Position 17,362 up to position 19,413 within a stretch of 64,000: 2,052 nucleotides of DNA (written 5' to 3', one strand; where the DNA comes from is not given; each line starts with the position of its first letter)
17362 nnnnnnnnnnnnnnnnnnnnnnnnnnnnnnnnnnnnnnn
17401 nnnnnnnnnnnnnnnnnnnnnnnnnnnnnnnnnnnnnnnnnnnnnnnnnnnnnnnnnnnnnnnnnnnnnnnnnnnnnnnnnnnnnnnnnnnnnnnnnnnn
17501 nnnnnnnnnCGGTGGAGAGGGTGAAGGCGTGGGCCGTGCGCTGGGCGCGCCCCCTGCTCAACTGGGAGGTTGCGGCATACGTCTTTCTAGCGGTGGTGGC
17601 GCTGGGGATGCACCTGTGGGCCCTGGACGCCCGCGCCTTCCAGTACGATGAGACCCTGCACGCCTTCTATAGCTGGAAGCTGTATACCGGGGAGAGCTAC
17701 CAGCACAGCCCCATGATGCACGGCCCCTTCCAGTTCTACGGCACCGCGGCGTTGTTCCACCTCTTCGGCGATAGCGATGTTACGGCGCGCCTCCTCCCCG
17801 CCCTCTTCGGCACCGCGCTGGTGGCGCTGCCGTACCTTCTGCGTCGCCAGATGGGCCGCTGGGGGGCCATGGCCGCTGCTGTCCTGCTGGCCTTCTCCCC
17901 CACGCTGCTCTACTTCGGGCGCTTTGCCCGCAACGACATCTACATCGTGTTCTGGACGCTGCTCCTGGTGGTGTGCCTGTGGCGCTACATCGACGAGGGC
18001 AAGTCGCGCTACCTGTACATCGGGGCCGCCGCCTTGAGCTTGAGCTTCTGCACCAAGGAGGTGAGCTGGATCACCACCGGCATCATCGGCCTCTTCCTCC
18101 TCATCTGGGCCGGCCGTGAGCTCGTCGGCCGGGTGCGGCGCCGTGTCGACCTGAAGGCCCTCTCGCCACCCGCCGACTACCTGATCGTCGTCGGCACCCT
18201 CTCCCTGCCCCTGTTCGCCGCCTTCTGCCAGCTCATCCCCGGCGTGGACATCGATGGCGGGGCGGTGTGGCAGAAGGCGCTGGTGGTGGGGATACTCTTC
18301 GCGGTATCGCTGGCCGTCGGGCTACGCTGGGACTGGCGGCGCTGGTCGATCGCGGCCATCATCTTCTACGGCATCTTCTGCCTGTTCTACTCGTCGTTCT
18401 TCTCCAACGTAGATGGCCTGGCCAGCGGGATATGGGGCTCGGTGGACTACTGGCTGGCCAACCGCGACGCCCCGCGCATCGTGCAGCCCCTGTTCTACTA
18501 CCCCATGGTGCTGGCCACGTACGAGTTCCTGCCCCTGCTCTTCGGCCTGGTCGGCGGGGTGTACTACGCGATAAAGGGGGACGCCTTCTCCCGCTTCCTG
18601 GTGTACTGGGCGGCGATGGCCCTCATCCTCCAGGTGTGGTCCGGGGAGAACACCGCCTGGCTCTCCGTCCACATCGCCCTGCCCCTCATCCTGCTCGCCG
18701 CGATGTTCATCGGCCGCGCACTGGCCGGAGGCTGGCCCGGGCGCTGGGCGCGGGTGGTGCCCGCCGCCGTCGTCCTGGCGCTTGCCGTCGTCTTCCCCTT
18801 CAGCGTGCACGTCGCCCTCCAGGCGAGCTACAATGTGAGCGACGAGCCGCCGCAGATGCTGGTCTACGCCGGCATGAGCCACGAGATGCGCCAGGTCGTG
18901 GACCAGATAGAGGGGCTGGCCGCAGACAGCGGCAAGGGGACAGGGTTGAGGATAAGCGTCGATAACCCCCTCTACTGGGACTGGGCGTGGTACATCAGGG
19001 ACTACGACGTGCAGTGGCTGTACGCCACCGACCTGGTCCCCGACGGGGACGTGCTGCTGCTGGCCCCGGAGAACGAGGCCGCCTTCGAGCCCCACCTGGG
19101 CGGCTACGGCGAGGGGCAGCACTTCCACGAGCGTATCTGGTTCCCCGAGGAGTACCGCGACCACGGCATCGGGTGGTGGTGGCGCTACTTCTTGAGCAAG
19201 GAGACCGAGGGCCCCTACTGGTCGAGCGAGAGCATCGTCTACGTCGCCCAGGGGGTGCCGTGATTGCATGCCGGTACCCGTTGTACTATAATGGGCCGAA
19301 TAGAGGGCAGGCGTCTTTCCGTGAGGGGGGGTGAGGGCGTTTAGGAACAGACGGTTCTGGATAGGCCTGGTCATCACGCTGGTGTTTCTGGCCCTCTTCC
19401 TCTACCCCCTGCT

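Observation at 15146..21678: Conserved-looking membrane cluster: TIGR03662 (YYY) + TIGR03663 GT-C-like + flippase-like + FAD oxidoreductase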

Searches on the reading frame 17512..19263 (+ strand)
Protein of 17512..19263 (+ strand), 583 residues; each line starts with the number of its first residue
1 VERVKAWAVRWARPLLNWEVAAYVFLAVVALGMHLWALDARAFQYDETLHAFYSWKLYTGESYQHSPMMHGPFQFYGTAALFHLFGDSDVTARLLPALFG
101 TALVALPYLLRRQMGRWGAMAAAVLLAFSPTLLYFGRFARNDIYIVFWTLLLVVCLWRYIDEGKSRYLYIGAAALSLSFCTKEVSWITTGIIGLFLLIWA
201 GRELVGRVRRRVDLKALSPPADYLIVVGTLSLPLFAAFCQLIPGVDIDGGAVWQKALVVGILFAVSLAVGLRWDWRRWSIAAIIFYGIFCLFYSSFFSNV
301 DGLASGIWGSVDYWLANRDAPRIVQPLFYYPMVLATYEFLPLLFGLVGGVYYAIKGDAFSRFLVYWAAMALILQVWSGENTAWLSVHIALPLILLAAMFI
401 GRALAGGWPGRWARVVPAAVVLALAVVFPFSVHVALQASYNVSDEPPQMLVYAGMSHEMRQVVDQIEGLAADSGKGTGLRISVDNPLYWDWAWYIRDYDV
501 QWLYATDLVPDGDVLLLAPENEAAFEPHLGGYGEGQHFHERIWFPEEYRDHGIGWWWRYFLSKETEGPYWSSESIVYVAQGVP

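Call 8: search_protein_families(library=ncbifam, proteins=[window:17512-19263:+], max_evalue=0.01)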
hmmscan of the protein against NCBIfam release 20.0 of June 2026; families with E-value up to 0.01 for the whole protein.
window:17512-19263:+ (583 aa): 1 family
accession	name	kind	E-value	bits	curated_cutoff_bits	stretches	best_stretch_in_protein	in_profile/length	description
TIGR03663.1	TIGR03663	subfamily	3.3e-85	286.7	126.25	1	24-500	5-432/435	flippase activity-associated protein Agl23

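Call 9: search_protein_families(library=pfam, proteins=[window:17512-19263:+], max_evalue=0.01)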
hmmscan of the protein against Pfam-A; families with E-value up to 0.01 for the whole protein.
window:17512-19263:+ (583 aa): 2 families
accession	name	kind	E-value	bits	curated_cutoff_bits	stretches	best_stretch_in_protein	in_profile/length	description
PF13231.12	PMT_2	-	4.9e-14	53.3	26.1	1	70-200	2-133/160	Dolichyl-phosphate-mannose-protein mannosyltransferase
PF02366.24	PMT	-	2.5e-13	50.6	22.7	1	82-198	74-198/245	Dolichyl-phosphate-mannose-protein mannosyltransferase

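Call 16: find_homologous_proteins(query=window:17512-19263:+, max_evalue=0.00001)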
Query window:17512-19263:+ (583 aa): 442 proteins with E <= 0.00001 among 8000 candidates; the best 120 are listed.
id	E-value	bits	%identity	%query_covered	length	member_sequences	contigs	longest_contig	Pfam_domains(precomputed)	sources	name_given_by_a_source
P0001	0.0e+0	1334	100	100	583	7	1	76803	PF02366.25,PF13231.13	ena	-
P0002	1.1e-254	865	66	98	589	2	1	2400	PF02366.25,PF13231.13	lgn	-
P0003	5.8e-237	806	62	100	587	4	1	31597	PF02366.25,PF13231.13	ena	-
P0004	3.0e-235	801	62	98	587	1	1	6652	PF02366.25,PF13231.13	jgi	-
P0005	4.2e-234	797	61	100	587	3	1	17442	PF02366.25,PF13231.13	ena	-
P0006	7.8e-232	789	61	98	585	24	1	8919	PF02366.25,PF13231.13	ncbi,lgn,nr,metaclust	ncbi:MAG: hypothetical protein AMJ37_00720 [Dehalococcoidia bacterium DG_18]|nr:MAG: hypothetical pr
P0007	5.5e-231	786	61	98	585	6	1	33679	PF02366.25,PF13231.13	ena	-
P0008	2.7e-226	771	61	98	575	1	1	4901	PF02366.25,PF13231.13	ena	-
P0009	3.0e-224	764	60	100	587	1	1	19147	PF02366.25,PF13231.13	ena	-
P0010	3.5e-224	764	60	98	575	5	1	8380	PF02366.25,PF13231.13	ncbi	-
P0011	1.7e-223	762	59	100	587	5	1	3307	PF02366.25,PF13231.13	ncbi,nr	ncbi:MAG: hypothetical protein DRI26_07285 [Chloroflexi bacterium]|nr:MAG: hypothetical protein DRI2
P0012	1.1e-222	759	60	98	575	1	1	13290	PF02366.25,PF13231.13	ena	-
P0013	7.4e-222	756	59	98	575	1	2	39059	PF02366.25,PF13231.13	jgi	-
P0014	3.9e-220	751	58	100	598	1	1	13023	PF02366.25,PF13231.13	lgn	-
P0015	1.9e-219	748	59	98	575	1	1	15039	PF02366.25,PF13231.13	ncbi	ncbi:MAG: flippase activity-associated protein Agl23 [Dehalococcoidia bacterium]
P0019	6.9e-218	743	58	98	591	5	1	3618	PF02366.25,PF13231.13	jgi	jgi:uncharacterized protein (TIGR03663 family)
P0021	2.2e-215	735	58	97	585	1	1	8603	PF02366.25,PF13231.13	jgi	jgi:uncharacterized protein (TIGR03663 family)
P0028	9.1e-212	723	58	98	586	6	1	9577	PF02366.25,PF13231.13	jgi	jgi:uncharacterized protein (TIGR03663 family)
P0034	5.1e-209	714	57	98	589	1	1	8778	PF02366.25,PF13231.13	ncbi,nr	ncbi:MAG: TIGR03663 family protein [Chloroflexota bacterium]|nr:TIGR03663 family protein [Chloroflex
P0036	1.5e-208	712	56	97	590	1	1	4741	PF02366.25,PF13231.13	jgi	jgi:uncharacterized protein (TIGR03663 family)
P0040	4.8e-207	707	56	100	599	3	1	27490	PF13231.13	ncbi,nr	ncbi:MAG: TIGR03663 family protein [Chloroflexota bacterium]|nr:TIGR03663 family protein [Chloroflex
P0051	1.4e-202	693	57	96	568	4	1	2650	PF02366.25,PF13231.13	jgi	jgi:uncharacterized protein (TIGR03663 family)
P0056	9.9e-199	680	55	98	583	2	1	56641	PF02366.25,PF13231.13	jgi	jgi:uncharacterized protein (TIGR03663 family)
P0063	3.4e-191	655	58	88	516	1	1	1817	PF02366.25,PF13231.13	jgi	jgi:uncharacterized protein (TIGR03663 family)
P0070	1.1e-153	531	54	59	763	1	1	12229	PF02366.25,PF13231.13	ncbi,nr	ncbi:MAG: TIGR03663 family protein [Chloroflexota bacterium]|nr:TIGR03663 family protein [Chloroflex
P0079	6.5e-150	519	47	94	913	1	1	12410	PF17170.11,PF24684.2,PF01436.28,PF25021.2,PF06739.18,PF08450.19,PF13231.13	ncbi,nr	ncbi:MAG: TIGR03663 family protein [Chloroflexi bacterium]|nr:TIGR03663 family protein [Chloroflexot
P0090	1.7e-145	504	42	98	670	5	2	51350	PF02366.25,PF13231.13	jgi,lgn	jgi:uncharacterized protein (TIGR03663 family)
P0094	2.4e-144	500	44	97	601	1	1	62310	PF02366.25,PF13231.13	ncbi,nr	ncbi:MAG: TIGR03663 family protein [Chloroflexi bacterium]|nr:TIGR03663 family protein [Chloroflexot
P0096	1.1e-143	498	41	100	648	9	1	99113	PF02366.25,PF13231.13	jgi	jgi:predicted membrane-bound mannosyltransferase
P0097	1.6e-143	498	43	96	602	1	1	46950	PF13231.13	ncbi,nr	ncbi:MAG: TIGR03663 family protein [Chloroflexi bacterium]|nr:TIGR03663 family protein [Chloroflexot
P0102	1.9e-139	484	45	94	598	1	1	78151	PF02366.25,PF13231.13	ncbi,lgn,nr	ncbi:MAG: TIGR03663 family protein [Chloroflexi bacterium]|nr:TIGR03663 family protein [Chloroflexot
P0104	9.2e-137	475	42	98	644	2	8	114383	PF02366.25,PF13231.13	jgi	jgi:uncharacterized protein (TIGR03663 family)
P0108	3.2e-133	463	41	96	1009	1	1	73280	PF17170.11,PF13449.13,PF01436.28,PF25021.2,PF06739.18,PF08450.19,PF13231.13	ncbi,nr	ncbi:MAG: TIGR03663 family protein [Chloroflexi bacterium]|nr:TIGR03663 family protein [Chloroflexot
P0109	5.1e-133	463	51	64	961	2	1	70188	PF02366.25,PF13449.13,PF20067.6,PF24684.2,PF01436.28,PF25021.2,PF06739.18,PF08450.19,PF13231.13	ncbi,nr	ncbi:MAG: TIGR03663 family protein [Chloroflexi bacterium]|nr:TIGR03663 family protein [Chloroflexot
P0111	1.7e-132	461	44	95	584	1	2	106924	PF02366.25,PF13231.13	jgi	jgi:uncharacterized protein (TIGR03663 family)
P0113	5.2e-132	459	52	57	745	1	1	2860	PF02366.25,PF13231.13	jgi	jgi:uncharacterized protein (TIGR03663 family)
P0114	1.1e-131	458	40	97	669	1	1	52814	PF13231.13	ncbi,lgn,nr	ncbi:MAG: TIGR03663 family protein [Chloroflexi bacterium]|nr:TIGR03663 family protein [Chloroflexot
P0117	9.9e-129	449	38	97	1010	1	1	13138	PF02366.25,PF17170.11,PF13449.13,PF01436.28,PF25021.2,PF06739.18,PF08450.19,PF13231.13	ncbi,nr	ncbi:MAG: TIGR03663 family protein [Dehalococcoidia bacterium]|nr:TIGR03663 family protein [Dehaloco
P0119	8.2e-127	442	39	94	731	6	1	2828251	PF13231.13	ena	-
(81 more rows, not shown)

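Call 20: find_related_loci(query=A2, collection=genome_contigs, flank=10000)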
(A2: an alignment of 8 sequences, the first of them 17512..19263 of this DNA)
Query A2 (583 aa) in genome_contigs; peptide patterns used: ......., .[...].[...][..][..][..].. (x = any residue, [..] = any of these).
600 stretches matched a pattern (row limit reached: there are more); 579 encode a relative of the query (tblastn E <= 1e-3); the best 80 are kept; 80 distinct loci.
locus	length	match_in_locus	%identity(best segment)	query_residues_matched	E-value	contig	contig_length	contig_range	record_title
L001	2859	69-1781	60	12-583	0e+0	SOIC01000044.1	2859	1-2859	MAG: Dehalococcoidia bacterium isolate E29_bin15 NODE_27077_length_2859_cov_13.192939, whole genome shotgun sequence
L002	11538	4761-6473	60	12-583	0e+0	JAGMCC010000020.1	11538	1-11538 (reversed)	MAG: Dehalococcoidia bacterium isolate RS_16_40 ZL425.bin.40.fa_20, whole genome shotgun sequence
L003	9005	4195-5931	59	12-583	0e+0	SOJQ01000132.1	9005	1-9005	MAG: Dehalococcoidia bacterium isolate E44_bin26 NODE_3646_length_9005_cov_6.525810, whole genome shotgun sequence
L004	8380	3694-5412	60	12-583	0e+0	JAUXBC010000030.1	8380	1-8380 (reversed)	MAG: Dehalococcoidia bacterium isolate CSMAG_2778 CSMAG_2778_k141_417235_length_8380_cov_9.3715, whole genome shotgun se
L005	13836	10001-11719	59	12-583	0e+0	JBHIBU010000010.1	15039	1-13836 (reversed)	MAG: Dehalococcoidia bacterium isolate FS_3_bin.7 NODE_231_length_15039_cov_7.559597, whole genome shotgun sequence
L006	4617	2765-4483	58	9-581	0e+0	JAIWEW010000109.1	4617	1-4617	MAG: bacterium isolate JL_US_03_9 NODE_7452_length_4617_cov_0.613586, whole genome shotgun sequence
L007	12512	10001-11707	58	17-583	0e+0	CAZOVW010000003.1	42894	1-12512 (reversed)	MAG TPA_asm: uncultured Dehalococcoidales bacterium isolate binchicken_co318_153 genome assembly, contig: NODE_232_lengt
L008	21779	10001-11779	56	16-583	0e+0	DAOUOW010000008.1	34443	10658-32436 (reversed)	MAG TPA_asm: Chloroflexota bacterium isolate CSMAG_84 CSMAG_84_k119_645004_length_34443_cov_29.0215, whole genome shotgu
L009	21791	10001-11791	56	1-581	0e+0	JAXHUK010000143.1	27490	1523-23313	MAG: Chloroflexota bacterium isolate MAG49_tar_biofilm MAG49_143, whole genome shotgun sequence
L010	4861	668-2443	54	3-583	0e+0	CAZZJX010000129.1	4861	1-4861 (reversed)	MAG TPA_asm: uncultured Dehalococcoidales bacterium isolate SRP068000_co1_322 genome assembly, contig: NODE_42058_length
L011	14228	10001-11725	56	13-583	0e+0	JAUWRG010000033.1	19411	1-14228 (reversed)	MAG: Dehalococcoidia bacterium isolate CSMAG_2522 CSMAG_2522_k141_43726_length_19411_cov_16.8751, whole genome shotgun s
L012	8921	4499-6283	56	1-583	0e+0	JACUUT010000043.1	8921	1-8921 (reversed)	MAG: Dehalococcoidia bacterium isolate Kmv38 NODE_3754_length_8921_cov_5.923190, whole genome shotgun sequence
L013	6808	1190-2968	55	3-583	0e+0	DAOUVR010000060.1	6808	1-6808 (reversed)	MAG TPA_asm: Dehalococcoidia bacterium isolate CSMAG_854 CSMAG_854_k127_2804833_length_6808_cov_8.0000, whole genome sho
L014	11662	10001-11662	55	1-550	0e+0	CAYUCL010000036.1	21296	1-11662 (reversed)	MAG TPA_asm: uncultured Dehalococcoidales bacterium isolate binchicken_co262_239 genome assembly, contig: NODE_2554_leng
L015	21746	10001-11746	52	13-583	0e+0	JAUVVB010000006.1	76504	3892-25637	MAG: Chloroflexota bacterium isolate CSMAG_1153 CSMAG_1153_k127_894064_length_76504_cov_23.4182, whole genome shotgun se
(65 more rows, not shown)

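Call 26: search_solved_structures(query=A1, max_evalue=1)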
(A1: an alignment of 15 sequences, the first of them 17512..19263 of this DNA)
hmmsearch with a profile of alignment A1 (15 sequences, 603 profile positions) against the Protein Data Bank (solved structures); distinct sequences matched with E-value up to 1: 0.

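Call 57: predict_structure(alignment_id=A4)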
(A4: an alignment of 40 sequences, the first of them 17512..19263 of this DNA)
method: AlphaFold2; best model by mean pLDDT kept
length: 583 residues; sequences in the alignment: 40
mean_pLDDT: 87.8   pTM: 0.89
mean pLDDT of the five models: 87.8, 87.0, 86.2, 83.8, 83.0
residues with pLDDT >= 90: 339; 70-90: 186; 50-70: 53; < 50: 5
segments of 3 or more residues with pLDDT < 50: 378-380
pLDDT, mean of each block of 10 residues (from residue 1): 75 76 96 93 86 91 68 91 96 96 97 96 97 88 92 98 97 95 81 96 91 91 96 84 64 78 93 95 96 85 71 64 65 90 95 95 95 65 76 97 88 89 93 90 87 86 94 92 91 93 75 93 89 94 85 87 88 93 72
secondary structure, 60 per line:
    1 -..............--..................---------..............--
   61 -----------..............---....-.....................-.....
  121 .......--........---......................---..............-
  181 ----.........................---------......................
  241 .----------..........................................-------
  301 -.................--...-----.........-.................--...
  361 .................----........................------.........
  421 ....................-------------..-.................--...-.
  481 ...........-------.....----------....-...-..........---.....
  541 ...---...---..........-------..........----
elements in order: H2-15 H18-35 H45-58 H72-85 H89-92 H94-114 H116-127 H130-137 H141-162 H166-179 H185-209 H219-241 H252-293 H302-318 H329-337 H339-355 H358-377 H382-405 H412-440 H457-473 E480-484 H485-491 E499-503 E514-517 H523-531 E536-543 H553-562 E570-579

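Call 60: fold_search(model_id=the predicted structure, library=pdb)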
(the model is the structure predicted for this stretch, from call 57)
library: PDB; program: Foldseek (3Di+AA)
matches with E <= 10: 459; with E <= 0.001: 24
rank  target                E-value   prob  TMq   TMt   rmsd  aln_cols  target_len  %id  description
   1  9n9j_I                1.1e-08  1.00  0.51  0.44  10.7       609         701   12  Structure of a GRP94 folding intermediate engaged with a CCDC134- and FKBP11-bound secretory translocon (released 2025-11-19)
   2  8b6l_I                1.4e-08  1.00  0.54  0.47  10.3       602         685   13  Subtomogram average of the human Sec61-TRAP-OSTA-translocon (released 2022-12-07)
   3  3waj                  2.4e-08  1.00  0.51  0.39  12.9       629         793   14  Crystal structure of the Archaeoglobus fulgidus oligosaccharyltransferase (O29867_ARCFU) complex with Zn and sulfate (released 2013-10-30)
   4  6s7o_A                3.2e-08  1.00  0.50  0.45  11.6       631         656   12  Cryo-EM structure of human oligosaccharyltransferase complex OST-A (released 2019-12-18)
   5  8pn9_A                5.8e-08  1.00  0.52  0.47  10.2       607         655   12  Structure of human oligosaccharyltransferase OST-A complex bound to NGI-1 (released 2024-05-08)
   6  6ezn_F                1.9e-07  1.00  0.52  0.47  12.1       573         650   11  Cryo-EM structure of the yeast oligosaccharyltransferase (OST) complex (released 2018-01-17)
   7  8age_A                2.0e-07  1.00  0.53  0.49  10.7       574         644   11  Structure of yeast oligosaccharylransferase complex with acceptor peptide bound (released 2022-12-07)
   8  8agc_A                2.7e-07  1.00  0.53  0.45  11.0       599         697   12  Structure of yeast oligosaccharylransferase complex with lipid-linked oligosaccharide and non-acceptor peptide bound (released 2022-12-07)
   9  7oci_F                8.0e-07  1.00  0.51  0.47  12.8       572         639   10  Cryo-EM structure of yeast Ost6p containing oligosaccharyltransferase complex (released 2022-02-16)
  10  3rce_A                8.0e-07  1.00  0.50  0.44  11.4       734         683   11  Bacterial oligosaccharyltransferase PglB (released 2011-06-15)
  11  9s6t_A                1.1e-06  1.00  0.53  0.63   8.3       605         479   11  Ternary cryo-EM structure of chicken ALG12 with Dol25-PP-GlcNAc2Man7, Dol25-P-Man, and Fab (released 2026-03-18)
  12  6gxc_A                1.2e-06  1.00  0.48  0.41   8.5       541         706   12  Bacterial oligosaccharyltransferase PglB in complex with an inhibitory peptide and a reactive lipid-linked oligosaccha (released 2018-11-14)
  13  5f15                  1.6e-06  1.00  0.39  0.42  17.3       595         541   16  Crystal Structure of ArnT from Cupriavidus metallidurans bound to Undecaprenyl phosphate (released 2016-02-17)
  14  6ftg_5                1.7e-06  1.00  0.53  0.48  11.7       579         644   13  Subtomogram average of OST-containing ribosome-translocon complexes from canine rough microsomal membranes (released 2018-03-21)
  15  8agb_A                2.1e-06  1.00  0.46  0.42  14.1       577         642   11  Structure of yeast oligosaccharylransferase complex with lipid-linked oligosaccharide bound (released 2022-12-07)
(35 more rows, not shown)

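Call 63: find_encoding_contigs(protein=P0119, flank=10000, max_places=2)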
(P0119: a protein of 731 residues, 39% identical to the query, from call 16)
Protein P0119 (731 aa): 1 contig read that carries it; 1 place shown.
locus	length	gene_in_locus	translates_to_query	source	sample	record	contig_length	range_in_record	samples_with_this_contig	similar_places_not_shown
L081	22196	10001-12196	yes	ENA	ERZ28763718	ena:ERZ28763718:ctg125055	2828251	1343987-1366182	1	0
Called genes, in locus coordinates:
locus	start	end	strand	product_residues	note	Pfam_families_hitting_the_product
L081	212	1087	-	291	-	PF00528:BPD_transp_1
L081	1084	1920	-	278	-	PF00528:BPD_transp_1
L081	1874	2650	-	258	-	PF00005:ABC_tran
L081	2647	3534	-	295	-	PF12974:Phosphonate-bd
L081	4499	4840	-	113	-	PF00543:P-II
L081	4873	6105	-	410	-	PF00909:Ammonium_transp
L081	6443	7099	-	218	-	PF00657:Lipase_GDSL, PF13472:Lipase_GDSL_2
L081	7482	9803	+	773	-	PF10060:DUF2298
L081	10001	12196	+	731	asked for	PF13231:PMT_2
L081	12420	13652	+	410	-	PF03706:LPG_synthase_TM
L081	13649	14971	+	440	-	PF00890:FAD_binding_2, PF01266:DAO, PF01593:Amino_oxidase, PF12831:FAD_oxidored (weak), PF13450:NAD_binding_8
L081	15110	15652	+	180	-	PF11303:DUF3105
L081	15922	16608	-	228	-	PF02586:SRAP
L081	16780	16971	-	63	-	-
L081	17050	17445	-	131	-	-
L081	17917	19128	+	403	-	PF05598:DUF772, PF01609:DDE_Tnp_1, PF13751:DDE_Tnp_1_6 (weak)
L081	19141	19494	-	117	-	-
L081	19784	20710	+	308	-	-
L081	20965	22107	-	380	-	-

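Call 64: find_encoding_contigs(protein=P0096, flank=10000, max_places=2)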
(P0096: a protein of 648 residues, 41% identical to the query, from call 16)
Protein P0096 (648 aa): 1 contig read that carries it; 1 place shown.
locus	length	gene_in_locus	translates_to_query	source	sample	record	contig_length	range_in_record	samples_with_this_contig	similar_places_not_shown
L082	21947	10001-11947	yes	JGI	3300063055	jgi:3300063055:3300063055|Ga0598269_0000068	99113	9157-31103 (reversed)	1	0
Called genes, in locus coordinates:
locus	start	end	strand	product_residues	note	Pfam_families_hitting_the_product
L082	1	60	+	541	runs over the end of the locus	PF09378:HAS-barrel (weak), PF01935:DUF87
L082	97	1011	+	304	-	-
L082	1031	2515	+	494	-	PF04715:, PF00425:Chorismate_bind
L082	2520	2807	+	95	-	-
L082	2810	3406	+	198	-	PF00117:GATase, PF07722:Peptidase_C26 (weak)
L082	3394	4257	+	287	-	PF01063:Aminotran_4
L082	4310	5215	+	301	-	PF02881:SRP54_N, PF13604:AAA_30 (weak), PF00448:SRP54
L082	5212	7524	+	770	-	PF10060:DUF2298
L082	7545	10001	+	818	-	PF10060:DUF2298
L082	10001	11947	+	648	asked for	PF02366:PMT, PF13231:PMT_2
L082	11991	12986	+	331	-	PF03706:LPG_synthase_TM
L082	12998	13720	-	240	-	PF00535:Glycos_transf_2, PF10111:Glyco_tranf_2_2 (weak), PF13641:Glyco_tranf_2_3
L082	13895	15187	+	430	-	PF00890:FAD_binding_2, PF01134:GIDA (faint), PF01266:DAO, PF01593:Amino_oxidase, PF03486:HI0933_like (faint), PF07992:Pyr_redox_2 (weak), PF12831:FAD_oxidored (weak), PF13450:NAD_binding_8, +1 more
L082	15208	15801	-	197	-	-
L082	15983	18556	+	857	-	PF01624:MutS_I, PF05188:MutS_II, PF05192:MutS_III, PF05190:MutS_IV, PF00488:MutS_V, PF27441:MutS_C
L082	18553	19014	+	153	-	-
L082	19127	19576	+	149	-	-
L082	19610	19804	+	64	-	-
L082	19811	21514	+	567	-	PF02518:HATPase_c, PF13589:HATPase_c_3, PF01119:DNA_mis_repair, PF08676:MutL_C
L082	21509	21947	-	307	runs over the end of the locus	PF00809:Pterin_bind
